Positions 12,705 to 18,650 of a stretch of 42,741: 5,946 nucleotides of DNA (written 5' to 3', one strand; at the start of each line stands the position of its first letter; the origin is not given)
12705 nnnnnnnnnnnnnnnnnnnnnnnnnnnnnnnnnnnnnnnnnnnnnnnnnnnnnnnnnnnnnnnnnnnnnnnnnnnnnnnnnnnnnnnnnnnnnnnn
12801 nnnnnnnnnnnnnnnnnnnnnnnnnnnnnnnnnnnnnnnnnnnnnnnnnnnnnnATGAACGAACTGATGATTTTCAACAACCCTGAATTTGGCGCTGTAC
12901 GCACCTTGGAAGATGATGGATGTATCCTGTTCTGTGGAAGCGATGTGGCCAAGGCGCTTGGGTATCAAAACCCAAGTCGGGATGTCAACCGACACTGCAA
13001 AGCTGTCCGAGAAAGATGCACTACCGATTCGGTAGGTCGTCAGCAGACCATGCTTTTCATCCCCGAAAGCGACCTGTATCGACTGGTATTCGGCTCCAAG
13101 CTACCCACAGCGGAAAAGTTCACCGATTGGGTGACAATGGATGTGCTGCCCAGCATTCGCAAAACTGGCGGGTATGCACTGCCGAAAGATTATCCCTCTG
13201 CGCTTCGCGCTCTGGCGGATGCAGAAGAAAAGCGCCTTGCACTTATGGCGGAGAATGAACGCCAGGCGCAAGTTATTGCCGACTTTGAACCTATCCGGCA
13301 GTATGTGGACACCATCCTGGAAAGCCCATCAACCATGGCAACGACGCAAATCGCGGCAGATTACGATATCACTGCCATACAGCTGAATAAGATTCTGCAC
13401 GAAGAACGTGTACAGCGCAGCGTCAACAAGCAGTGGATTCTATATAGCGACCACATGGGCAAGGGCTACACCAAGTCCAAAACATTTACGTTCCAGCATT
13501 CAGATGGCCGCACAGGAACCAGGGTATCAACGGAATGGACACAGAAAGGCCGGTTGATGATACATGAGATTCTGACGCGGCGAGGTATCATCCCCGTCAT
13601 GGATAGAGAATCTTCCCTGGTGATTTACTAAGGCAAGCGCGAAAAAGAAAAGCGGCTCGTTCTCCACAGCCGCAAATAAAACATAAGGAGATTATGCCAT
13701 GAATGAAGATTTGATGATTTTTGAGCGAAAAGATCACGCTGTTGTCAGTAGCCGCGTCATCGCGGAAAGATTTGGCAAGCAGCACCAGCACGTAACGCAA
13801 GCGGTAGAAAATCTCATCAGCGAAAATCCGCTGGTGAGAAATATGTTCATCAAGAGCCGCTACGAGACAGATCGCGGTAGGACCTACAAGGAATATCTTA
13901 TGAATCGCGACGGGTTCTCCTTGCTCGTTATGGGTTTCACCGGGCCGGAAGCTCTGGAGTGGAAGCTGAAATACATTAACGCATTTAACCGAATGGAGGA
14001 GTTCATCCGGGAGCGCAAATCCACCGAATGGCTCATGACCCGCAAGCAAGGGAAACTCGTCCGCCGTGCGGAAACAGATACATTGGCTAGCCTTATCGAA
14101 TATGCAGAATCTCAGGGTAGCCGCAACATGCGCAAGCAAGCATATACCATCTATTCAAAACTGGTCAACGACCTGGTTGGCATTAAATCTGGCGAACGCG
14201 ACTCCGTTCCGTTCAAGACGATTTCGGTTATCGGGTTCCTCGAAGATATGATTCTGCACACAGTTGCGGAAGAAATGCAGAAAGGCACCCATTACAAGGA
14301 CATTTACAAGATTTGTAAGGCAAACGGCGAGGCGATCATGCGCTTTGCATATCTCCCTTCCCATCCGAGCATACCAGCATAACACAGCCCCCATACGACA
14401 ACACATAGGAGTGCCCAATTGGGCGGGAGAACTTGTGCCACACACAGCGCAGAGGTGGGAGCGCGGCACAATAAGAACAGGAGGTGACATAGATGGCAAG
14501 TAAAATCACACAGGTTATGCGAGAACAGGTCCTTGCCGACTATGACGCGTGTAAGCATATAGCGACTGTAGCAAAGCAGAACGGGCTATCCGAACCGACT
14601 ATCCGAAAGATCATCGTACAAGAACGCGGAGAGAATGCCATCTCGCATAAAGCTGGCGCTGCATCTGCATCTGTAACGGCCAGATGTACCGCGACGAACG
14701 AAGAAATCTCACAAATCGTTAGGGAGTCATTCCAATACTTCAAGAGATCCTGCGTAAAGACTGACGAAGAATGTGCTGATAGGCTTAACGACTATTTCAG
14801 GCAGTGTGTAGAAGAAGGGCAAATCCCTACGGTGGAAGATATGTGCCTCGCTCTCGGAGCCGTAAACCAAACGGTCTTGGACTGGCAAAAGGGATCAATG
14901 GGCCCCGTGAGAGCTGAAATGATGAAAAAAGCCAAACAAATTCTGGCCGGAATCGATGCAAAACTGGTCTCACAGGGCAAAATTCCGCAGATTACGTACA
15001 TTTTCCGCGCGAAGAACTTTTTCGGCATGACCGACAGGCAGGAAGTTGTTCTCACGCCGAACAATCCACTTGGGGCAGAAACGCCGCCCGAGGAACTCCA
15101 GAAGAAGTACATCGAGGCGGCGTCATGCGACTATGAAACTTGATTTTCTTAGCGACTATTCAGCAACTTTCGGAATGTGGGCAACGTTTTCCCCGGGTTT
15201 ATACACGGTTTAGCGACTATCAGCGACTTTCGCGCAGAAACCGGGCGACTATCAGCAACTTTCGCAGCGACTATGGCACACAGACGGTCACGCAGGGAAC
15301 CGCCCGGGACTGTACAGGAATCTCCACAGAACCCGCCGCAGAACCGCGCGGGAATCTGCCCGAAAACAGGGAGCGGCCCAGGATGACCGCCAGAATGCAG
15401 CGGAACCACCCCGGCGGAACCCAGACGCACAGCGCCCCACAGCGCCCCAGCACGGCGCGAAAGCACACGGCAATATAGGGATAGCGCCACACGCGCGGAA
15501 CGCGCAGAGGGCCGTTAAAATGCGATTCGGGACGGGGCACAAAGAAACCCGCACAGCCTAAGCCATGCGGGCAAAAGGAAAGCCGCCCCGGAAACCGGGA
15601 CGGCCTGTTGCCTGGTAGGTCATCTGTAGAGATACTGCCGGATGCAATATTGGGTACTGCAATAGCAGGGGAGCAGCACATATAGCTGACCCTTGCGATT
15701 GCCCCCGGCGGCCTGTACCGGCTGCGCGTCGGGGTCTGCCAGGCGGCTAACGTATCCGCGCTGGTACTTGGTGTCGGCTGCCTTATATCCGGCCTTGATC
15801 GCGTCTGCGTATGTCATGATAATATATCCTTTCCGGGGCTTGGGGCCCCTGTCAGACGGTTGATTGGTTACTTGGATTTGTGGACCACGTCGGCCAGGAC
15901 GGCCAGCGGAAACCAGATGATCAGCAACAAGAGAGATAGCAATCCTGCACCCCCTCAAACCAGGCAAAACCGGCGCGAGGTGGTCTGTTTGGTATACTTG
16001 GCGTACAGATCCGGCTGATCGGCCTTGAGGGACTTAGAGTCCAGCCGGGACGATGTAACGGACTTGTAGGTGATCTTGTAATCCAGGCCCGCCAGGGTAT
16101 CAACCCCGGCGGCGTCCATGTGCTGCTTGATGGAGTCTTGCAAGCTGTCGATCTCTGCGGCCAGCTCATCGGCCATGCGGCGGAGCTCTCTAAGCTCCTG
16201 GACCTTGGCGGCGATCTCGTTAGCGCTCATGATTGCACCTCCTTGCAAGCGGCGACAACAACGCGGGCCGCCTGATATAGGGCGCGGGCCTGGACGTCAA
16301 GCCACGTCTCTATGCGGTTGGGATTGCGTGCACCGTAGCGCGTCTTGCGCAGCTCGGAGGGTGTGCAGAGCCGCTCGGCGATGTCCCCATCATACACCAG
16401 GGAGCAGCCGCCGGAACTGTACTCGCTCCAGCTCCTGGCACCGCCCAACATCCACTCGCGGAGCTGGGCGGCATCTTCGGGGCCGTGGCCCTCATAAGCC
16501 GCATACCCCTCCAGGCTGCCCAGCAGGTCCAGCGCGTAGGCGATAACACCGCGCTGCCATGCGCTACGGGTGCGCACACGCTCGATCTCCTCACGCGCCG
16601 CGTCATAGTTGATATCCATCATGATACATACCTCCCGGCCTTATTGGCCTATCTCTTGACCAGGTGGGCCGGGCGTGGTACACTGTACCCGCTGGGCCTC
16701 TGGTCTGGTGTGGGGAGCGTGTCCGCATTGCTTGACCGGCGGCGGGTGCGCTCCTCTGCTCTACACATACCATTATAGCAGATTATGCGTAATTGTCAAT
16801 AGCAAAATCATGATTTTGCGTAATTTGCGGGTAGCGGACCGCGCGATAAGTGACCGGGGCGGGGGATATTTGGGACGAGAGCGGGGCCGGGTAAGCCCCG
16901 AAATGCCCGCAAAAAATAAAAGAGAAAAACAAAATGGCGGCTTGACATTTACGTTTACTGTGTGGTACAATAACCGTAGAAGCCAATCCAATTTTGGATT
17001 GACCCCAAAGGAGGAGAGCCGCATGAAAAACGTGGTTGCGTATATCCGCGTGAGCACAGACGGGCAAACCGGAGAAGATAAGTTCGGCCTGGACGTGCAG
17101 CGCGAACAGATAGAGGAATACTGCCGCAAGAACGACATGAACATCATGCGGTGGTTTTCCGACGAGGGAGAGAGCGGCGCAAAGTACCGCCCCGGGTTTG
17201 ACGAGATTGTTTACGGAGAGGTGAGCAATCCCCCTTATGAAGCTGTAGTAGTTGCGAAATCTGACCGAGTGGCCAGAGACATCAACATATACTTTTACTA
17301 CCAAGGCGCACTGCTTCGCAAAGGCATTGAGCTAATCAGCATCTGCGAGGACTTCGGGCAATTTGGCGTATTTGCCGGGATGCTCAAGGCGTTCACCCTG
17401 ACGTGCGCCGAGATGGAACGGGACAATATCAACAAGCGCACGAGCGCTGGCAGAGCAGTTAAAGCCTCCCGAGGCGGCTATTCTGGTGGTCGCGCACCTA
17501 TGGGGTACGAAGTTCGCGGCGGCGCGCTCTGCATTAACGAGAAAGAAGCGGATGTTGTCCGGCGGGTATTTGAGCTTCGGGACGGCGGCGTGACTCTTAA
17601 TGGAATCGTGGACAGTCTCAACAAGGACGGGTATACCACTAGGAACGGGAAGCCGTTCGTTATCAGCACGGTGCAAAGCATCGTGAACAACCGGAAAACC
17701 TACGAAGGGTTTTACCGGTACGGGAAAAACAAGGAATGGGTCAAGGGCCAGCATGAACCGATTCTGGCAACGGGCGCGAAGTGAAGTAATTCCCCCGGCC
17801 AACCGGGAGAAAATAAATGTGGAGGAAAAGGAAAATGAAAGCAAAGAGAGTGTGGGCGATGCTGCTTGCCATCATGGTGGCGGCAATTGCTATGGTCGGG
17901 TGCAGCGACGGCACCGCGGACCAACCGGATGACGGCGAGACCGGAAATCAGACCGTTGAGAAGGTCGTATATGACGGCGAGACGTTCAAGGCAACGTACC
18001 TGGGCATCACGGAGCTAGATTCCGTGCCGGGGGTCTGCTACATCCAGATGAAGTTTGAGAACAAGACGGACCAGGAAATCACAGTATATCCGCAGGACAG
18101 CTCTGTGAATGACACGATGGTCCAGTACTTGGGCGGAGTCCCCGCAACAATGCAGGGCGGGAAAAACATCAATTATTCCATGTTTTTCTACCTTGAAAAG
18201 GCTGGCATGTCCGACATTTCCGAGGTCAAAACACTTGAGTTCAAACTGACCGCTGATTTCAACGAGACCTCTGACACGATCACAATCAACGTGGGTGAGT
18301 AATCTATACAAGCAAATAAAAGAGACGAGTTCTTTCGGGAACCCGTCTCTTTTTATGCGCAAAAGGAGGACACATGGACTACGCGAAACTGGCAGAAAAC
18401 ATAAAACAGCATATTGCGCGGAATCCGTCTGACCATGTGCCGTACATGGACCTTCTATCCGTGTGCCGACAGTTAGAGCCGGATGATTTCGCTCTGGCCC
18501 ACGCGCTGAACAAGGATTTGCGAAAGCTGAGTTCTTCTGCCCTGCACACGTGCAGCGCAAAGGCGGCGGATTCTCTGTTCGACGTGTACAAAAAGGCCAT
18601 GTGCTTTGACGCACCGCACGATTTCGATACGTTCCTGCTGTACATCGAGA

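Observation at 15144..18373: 3.2-kb accessory island splits terS from terL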

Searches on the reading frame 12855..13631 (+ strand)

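Call 3: search_protein_families(library=pfam, proteins=[window:12855-13631:+], max_evalue=0.01)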
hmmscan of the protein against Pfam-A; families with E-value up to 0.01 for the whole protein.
window:12855-13631:+ (258 aa): 2 families
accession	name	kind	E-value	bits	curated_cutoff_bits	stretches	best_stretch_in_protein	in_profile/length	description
PF03374.19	ANT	-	1.6e-27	96.4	25.3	1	140-241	3-106/108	Phage antirepressor protein KilAC domain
PF02498.22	Bro-N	-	3.2e-22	79.4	25.6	1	15-99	2-96/96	BRO family, N-terminal domain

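Call 4: search_protein_families(library=phrogs, proteins=[window:12855-13631:+], max_evalue=0.01)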
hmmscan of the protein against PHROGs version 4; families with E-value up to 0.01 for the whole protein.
window:12855-13631:+ (258 aa): 14 families
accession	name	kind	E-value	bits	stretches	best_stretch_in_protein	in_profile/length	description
phrog_130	-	transcription regulation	3.8e-80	271.2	1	1-252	157-420/480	anti-repressor Ant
phrog_2899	-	transcription regulation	4.1e-41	142.3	1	1-230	4-227/263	anti-repressor Ant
phrog_463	-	transcription regulation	1.4e-36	127.3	1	1-146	2-149/250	anti-repressor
phrog_63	-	transcription regulation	1.1e-34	121.6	1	54-251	174-366/431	anti-repressor Ant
phrog_2593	-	transcription regulation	3.4e-26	93.5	1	14-118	31-144/255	anti-repressor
phrog_25289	-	unknown function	1e-25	90.8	1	177-254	1-78/79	-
phrog_7940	-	unknown function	8.8e-25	88.7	1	1-115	1-115/252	-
phrog_2011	-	transcription regulation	1.8e-23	84.6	1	4-122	1-131/275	anti-repressor Ant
phrog_5060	-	transcription regulation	3.4e-22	80.6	1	2-163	7-175/224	anti-repressor Ant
phrog_25722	-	unknown function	2.7e-20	73.7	1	2-108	2-109/150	-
phrog_245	-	transcription regulation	2.1e-19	71.2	1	7-124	46-152/319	anti-repressor Ant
phrog_2977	-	transcription regulation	4.2e-16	60.1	1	1-85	61-149/150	anti-repressor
phrog_9976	-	transcription regulation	2.9e-11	44.6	1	7-107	6-106/188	anti-repressor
phrog_34000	-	unknown function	5e-07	30.7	1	4-51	14-62/194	-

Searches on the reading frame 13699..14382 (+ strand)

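Call 3: search_protein_families(library=pfam, proteins=[window:13699-14382:+], max_evalue=0.01)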
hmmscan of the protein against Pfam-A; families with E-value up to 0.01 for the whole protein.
window:13699-14382:+ (227 aa): 1 family
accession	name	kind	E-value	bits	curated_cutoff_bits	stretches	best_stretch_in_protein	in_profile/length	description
PF09669.15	Phage_pRha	-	4.4e-28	98.1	29.9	1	16-101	1-91/91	Phage regulatory protein Rha (Phage_pRha)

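Call 4: search_protein_families(library=phrogs, proteins=[window:13699-14382:+], max_evalue=0.01)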
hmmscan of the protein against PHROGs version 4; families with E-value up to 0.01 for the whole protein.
window:13699-14382:+ (227 aa): 14 families
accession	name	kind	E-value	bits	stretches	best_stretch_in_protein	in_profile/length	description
phrog_2657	-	transcription regulation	6.2e-40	138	1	4-209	12-226/243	transcriptional regulator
phrog_518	-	transcription regulation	1.7e-32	114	1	6-113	14-121/268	Rha-like transcriptional regulator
phrog_373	-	transcription regulation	8.7e-29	102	1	4-107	88-196/373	anti-repressor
phrog_995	-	transcription regulation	3.7e-24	86.7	1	12-110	117-215/307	transcriptional regulator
phrog_18886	-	unknown function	1.5e-20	74.8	1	8-108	11-115/269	-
phrog_63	-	transcription regulation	4.1e-20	73.5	1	1-139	117-268/431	anti-repressor Ant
phrog_821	-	transcription regulation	2.4e-19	71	1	12-103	160-251/324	transcriptional regulator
phrog_10324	-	transcription regulation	2.6e-13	51.3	1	18-124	8-122/205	anti-repressor Ant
phrog_8244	-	unknown function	3e-06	27.6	1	16-130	158-273/383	-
phrog_20738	-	transcription regulation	1.5e-05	26.8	1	68-105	1-38/103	anti-repressor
phrog_15204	-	transcription regulation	0.00026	21.7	1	13-52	34-73/79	anti-repressor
phrog_17716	-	unknown function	0.00057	21.7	1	78-104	1-27/101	-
phrog_1726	-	transcription regulation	0.0018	19.1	1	2-162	5-180/264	anti-repressor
phrog_8235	-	transcription regulation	0.0034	18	1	10-81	7-87/219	anti-repressor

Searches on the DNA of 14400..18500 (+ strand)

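Call 9: search_dna_similar(query=window:14400-18500:+, collection=phages, mode=distant, max_rows=20)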
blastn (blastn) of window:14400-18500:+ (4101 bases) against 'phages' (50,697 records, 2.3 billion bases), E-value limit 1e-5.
Records with a match: 5; places in all: 5; records where one place covers at least 80% of the query: 0.
Best place of each record, by identity: 90-95% 1; 80-90% 1; 60-80% 3.
By first word of the organism name: Bacteriophage 5.
By host as written in the record: - 5.
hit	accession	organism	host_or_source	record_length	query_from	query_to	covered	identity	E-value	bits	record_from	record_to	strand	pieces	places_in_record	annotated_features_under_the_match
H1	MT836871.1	Bacteriophage sp.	human fecal samples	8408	1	2316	42%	89.0%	0e+0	2233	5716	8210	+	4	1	record has no annotation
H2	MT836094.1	Bacteriophage sp.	human fecal samples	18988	1869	3171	19%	77.2%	5e-107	570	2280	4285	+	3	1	record has no annotation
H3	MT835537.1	Bacteriophage sp.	human fecal samples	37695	3377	4101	6%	91.6%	8e-41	358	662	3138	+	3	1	record has no annotation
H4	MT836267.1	Bacteriophage sp.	human fecal samples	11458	1640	1845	5%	70.7%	1e-14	91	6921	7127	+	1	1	record has no annotation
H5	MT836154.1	Bacteriophage sp.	human fecal samples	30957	1871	2044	4%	73.7%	1e-14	90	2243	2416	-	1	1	record has no annotation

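Call 10: get_annotated_region(hit=H1, flank=6000)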
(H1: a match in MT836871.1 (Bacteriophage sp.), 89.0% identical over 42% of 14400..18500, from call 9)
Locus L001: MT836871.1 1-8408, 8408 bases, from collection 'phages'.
description: UNVERIFIED: Bacteriophage sp. clone scaffold_3287 genomic sequence.
organism: Bacteriophage sp. (NCBI taxid 38018)
taxonomy: Viruses
host: -; source: human fecal samples; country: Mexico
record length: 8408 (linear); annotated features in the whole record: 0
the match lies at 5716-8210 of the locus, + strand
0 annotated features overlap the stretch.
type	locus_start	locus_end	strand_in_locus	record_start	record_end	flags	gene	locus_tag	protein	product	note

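Call 11: get_annotated_region(hit=H2, flank=8000)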
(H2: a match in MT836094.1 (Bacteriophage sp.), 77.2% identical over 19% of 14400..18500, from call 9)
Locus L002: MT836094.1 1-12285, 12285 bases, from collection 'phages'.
description: UNVERIFIED: Bacteriophage sp. clone scaffold_1394 genomic sequence.
organism: Bacteriophage sp. (NCBI taxid 38018)
taxonomy: Viruses
host: -; source: human fecal samples; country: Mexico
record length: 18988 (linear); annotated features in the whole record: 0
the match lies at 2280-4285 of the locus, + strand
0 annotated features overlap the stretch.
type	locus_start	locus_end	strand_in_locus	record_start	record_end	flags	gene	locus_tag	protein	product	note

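Call 12: get_annotated_region(hit=H3, flank=6000)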
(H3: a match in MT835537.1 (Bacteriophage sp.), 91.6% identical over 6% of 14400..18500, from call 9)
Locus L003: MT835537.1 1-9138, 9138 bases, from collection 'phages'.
description: UNVERIFIED: Bacteriophage sp. clone scaffold_122 genomic sequence.
organism: Bacteriophage sp. (NCBI taxid 38018)
taxonomy: Viruses
host: -; source: human fecal samples; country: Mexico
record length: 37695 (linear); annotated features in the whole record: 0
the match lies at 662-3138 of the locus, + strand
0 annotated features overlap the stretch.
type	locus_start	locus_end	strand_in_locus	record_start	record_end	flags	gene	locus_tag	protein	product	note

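Call 59: search_rna_families(source=window, start=15100, end=18400, threshold=evalue, max_evalue=1)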
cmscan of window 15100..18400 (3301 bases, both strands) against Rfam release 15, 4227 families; matches with E-value up to 1: 1.
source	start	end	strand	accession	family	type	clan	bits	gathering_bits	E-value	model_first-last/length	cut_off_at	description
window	18299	18354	+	RF01489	sbrA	Gene; sRNA;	-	21.1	45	0.44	1-71/71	no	Listeria sRNA sbrA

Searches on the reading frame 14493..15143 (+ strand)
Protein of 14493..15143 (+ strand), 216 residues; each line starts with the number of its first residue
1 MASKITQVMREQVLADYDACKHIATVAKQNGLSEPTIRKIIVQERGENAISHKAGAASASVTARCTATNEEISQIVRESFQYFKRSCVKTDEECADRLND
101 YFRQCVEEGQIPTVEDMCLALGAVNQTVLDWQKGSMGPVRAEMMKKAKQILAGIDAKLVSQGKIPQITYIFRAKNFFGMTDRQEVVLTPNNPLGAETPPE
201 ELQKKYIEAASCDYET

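Call 3: search_protein_families(library=pfam, proteins=[window:14493-15143:+], max_evalue=0.01)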
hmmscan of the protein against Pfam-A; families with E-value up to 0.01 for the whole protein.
window:14493-15143:+ (216 aa): 2 families
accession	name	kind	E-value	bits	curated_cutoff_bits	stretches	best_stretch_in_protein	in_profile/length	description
PF16677.11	GP3_package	-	0.00049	20.7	29.4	1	91-185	9-105/105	DNA-packaging protein gp3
PF13518.12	HTH_28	-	0.0029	18.1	25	0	9-53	1-47/52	Helix-turn-helix domain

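Call 4: search_protein_families(library=phrogs, proteins=[window:14493-15143:+], max_evalue=0.01)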
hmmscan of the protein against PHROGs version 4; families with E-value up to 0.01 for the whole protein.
window:14493-15143:+ (216 aa): 1 family
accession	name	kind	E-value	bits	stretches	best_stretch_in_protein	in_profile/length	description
phrog_606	-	head and packaging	3.2e-09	38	1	68-194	27-145/167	terminase small subunit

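Call 22: search_protein_families(library=padloc, proteins=[window:14493-15143:+], max_evalue=0.1)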
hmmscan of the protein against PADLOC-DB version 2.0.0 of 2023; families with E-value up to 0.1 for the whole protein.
window:14493-15143:+ (216 aa): 0 families

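Call 23: search_protein_families(library=ncbifam, proteins=[window:14493-15143:+], max_evalue=0.1)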
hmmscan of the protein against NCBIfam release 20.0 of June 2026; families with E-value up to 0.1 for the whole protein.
window:14493-15143:+ (216 aa): 2 families
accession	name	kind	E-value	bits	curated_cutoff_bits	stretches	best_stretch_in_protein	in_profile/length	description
NF005732.0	PRK07550.1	equivalog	0.023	13.8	366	1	173-204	159-190/389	aminotransferase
NF040785.1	CD3324_fam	subfamily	0.081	13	65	0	11-41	52-82/82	CD3324 family protein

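Call 91: search_solved_structures(query=window:14493-15143:+, max_evalue=1)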
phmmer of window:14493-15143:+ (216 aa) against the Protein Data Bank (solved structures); distinct sequences matched with E-value up to 1: 1.
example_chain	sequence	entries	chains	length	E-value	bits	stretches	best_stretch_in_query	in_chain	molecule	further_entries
9lc0_M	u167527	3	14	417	0.28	14.2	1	99-181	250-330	Gp64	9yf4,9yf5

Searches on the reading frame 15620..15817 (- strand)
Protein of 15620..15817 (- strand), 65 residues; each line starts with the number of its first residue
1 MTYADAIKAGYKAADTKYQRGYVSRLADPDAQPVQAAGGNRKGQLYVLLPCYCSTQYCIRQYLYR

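Call 3: search_protein_families(library=pfam, proteins=[window:15620-15817:-], max_evalue=0.01)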
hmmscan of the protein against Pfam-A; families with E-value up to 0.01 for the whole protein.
window:15620-15817:- (65 aa): 0 families

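Call 4: search_protein_families(library=phrogs, proteins=[window:15620-15817:-], max_evalue=0.01)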
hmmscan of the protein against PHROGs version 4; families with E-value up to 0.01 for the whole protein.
window:15620-15817:- (65 aa): 0 families

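Call 22: search_protein_families(library=padloc, proteins=[window:15620-15817:-], max_evalue=0.1)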
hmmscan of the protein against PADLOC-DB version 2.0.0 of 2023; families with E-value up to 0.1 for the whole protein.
window:15620-15817:- (65 aa): 0 families

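Call 23: search_protein_families(library=ncbifam, proteins=[window:15620-15817:-], max_evalue=0.1)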
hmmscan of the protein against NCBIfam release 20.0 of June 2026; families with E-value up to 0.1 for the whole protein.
window:15620-15817:- (65 aa): 2 families
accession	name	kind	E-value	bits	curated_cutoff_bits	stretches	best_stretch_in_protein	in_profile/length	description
TIGR03197.1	MnmC_Cterm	equivalog_domain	0.017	14.2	174.2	1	9-49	10-50/400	FAD-dependent 5-carboxymethylaminomethyl-2-thiouridine(34) oxidoreductase MnmC1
NF002480.1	PRK01747.1-1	equivalog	0.049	12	540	1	9-49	259-299/645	bifunctional tRNA (5-methylaminomethyl-2-thiouridine)(34)-methyltransferase MnmC2/FAD-dependent 5-carboxymethylaminomethyl-2-thiouridine(34)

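Call 27: search_protein_families(library=pfam, proteins=[window:15620-15817:-], max_evalue=1)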
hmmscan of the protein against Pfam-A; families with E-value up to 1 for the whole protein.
window:15620-15817:- (65 aa): 0 families

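Call 42: find_homologous_proteins(query=window:15620-15817:-, max_evalue=0.001)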
Query window:15620-15817:- (65 aa): 54 proteins with E <= 0.001 among 54 candidates.
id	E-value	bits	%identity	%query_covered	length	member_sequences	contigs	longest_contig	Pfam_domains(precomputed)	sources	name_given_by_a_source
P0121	1.3e-34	134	95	100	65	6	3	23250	-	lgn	-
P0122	4.7e-34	132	94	100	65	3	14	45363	-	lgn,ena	-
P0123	2.4e-33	130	91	100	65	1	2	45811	-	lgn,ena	-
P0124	1.1e-32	128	91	100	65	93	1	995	-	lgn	-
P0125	3.0e-32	127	89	100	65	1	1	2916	-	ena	-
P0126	6.8e-32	126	91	100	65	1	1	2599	-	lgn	-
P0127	1.2e-31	125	89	100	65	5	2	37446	-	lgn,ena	-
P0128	1.8e-31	124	88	100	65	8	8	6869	-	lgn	-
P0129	3.3e-31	124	91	100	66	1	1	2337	-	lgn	-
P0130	2.5e-30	121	85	100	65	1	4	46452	-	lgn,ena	-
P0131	1.6e-29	118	85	100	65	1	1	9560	-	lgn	-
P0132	3.9e-29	117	82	100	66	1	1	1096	-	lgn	-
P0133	5.9e-28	113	82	100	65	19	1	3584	-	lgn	-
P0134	1.1e-27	113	80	100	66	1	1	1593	-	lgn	-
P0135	7.6e-26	107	74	100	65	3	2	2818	-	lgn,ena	-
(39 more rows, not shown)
